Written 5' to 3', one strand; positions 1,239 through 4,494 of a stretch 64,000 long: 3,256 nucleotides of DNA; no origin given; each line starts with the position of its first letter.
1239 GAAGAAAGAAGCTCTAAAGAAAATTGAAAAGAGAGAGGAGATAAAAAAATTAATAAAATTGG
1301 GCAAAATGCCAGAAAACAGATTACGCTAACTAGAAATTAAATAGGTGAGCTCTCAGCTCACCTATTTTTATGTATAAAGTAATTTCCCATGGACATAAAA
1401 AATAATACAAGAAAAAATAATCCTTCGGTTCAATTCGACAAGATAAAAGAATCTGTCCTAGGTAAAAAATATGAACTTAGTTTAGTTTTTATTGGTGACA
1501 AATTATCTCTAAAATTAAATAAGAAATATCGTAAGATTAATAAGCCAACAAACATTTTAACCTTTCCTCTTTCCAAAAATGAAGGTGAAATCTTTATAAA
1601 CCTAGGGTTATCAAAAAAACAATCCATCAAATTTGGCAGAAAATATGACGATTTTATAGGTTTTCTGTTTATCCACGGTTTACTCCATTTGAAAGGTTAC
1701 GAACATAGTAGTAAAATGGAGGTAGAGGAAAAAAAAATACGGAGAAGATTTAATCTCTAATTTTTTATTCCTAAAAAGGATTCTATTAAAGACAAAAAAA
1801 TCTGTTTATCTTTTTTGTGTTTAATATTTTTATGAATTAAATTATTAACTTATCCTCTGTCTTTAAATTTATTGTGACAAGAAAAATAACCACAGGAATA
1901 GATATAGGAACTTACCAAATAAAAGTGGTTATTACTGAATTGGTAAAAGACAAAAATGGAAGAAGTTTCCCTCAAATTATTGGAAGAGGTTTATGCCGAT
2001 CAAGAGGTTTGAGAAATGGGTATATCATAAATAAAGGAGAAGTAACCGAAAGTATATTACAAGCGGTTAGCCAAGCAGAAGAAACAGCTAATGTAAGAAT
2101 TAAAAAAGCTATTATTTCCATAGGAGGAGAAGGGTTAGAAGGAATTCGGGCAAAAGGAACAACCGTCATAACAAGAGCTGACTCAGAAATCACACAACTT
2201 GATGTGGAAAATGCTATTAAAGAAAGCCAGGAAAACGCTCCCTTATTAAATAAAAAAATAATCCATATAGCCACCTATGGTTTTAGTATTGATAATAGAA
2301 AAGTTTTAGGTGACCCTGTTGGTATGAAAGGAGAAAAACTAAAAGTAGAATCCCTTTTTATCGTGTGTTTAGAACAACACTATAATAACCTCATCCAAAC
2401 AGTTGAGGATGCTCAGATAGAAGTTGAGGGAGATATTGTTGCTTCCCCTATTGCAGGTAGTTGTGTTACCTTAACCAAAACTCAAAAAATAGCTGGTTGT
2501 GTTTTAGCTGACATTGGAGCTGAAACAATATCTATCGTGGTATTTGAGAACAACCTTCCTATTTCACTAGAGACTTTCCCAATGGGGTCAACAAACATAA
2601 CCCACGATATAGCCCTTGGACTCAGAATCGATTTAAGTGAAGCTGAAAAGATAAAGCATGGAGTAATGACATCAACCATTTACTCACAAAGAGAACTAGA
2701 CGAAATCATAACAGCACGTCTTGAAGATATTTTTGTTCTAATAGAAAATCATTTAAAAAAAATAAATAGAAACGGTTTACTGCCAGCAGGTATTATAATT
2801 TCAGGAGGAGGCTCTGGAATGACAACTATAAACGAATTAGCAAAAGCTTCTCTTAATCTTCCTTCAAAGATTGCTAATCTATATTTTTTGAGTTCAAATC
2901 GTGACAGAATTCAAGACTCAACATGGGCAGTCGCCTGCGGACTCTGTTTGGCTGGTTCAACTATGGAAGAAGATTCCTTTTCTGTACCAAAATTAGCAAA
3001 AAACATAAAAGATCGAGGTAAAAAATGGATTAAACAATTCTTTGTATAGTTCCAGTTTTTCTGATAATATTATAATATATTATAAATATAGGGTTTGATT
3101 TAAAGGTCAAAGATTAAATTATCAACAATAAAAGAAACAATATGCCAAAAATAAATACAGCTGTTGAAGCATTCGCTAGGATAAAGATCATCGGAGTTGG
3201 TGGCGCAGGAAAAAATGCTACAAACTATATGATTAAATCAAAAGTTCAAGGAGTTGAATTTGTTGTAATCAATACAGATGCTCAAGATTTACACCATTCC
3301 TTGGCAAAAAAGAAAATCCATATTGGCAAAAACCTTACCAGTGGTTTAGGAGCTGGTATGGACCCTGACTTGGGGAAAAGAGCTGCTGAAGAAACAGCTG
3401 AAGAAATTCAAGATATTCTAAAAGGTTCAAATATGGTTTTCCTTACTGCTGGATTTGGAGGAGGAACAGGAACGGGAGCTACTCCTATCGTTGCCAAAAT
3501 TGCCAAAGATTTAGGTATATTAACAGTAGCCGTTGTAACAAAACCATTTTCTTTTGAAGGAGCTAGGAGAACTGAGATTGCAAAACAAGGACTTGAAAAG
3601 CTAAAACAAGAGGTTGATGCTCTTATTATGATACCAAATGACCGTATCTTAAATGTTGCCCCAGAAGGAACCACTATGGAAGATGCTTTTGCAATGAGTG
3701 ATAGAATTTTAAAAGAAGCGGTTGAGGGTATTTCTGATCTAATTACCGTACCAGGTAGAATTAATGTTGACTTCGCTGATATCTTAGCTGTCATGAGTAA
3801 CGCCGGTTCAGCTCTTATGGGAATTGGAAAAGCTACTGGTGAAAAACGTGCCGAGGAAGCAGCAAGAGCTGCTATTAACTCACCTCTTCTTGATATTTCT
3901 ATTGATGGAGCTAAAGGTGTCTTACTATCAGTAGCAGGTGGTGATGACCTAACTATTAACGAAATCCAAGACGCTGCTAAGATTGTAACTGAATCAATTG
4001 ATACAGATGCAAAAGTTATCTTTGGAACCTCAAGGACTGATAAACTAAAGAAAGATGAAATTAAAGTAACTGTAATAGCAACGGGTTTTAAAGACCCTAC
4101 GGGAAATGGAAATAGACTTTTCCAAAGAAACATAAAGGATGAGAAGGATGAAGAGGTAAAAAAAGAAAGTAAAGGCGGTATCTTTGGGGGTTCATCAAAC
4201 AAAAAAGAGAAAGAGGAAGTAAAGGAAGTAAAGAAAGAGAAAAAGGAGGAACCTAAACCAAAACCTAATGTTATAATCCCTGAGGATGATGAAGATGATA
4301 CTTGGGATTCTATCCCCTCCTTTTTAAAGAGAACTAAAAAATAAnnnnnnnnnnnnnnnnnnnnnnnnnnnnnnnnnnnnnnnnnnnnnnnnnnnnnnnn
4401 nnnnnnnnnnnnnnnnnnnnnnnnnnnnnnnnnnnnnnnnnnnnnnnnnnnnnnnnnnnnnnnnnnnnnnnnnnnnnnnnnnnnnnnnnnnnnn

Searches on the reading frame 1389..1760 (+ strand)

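Call 32: search_protein_families(library=pfam, proteins=[window:1389-1760:+], max_evalue=0.0001)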
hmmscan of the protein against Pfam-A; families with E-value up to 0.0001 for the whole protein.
window:1389-1760:+ (123 aa): 1 family
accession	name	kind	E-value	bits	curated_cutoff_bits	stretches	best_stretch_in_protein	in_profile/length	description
PF02130.23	YbeY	-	4e-23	82.1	25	1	20-114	20-117/129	Endoribonuclease YbeY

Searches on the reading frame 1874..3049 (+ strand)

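Call 32: search_protein_families(library=pfam, proteins=[window:1874-3049:+], max_evalue=0.0001)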
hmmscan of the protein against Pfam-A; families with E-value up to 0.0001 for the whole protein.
window:1874-3049:+ (391 aa): 3 families
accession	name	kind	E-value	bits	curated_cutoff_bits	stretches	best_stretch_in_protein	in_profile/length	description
PF14450.12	FtsA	-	2.3e-22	80.1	31.8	1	210-356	1-127/127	Cell division protein FtsA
PF02491.25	SHS2_FTSA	-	7.7e-15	55.5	25.4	1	86-163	2-78/79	SHS2 domain inserted in FTSA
PF11104.14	PilM_2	-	4.3e-08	32.9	27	1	199-359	172-337/340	Type IV pilus assembly protein PilM;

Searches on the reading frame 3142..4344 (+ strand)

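Call 32: search_protein_families(library=pfam, proteins=[window:3142-4344:+], max_evalue=0.0001)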
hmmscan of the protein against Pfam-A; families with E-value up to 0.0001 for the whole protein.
window:3142-4344:+ (400 aa): 2 families
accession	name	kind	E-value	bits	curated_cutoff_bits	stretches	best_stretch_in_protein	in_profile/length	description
PF00091.31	Tubulin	-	9e-49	166.8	33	1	13-173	1-189/190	Tubulin/FtsZ family, GTPase domain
PF12327.13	FtsZ_C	-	3.7e-33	114.1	27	1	222-317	1-95/95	FtsZ family, C-terminal domain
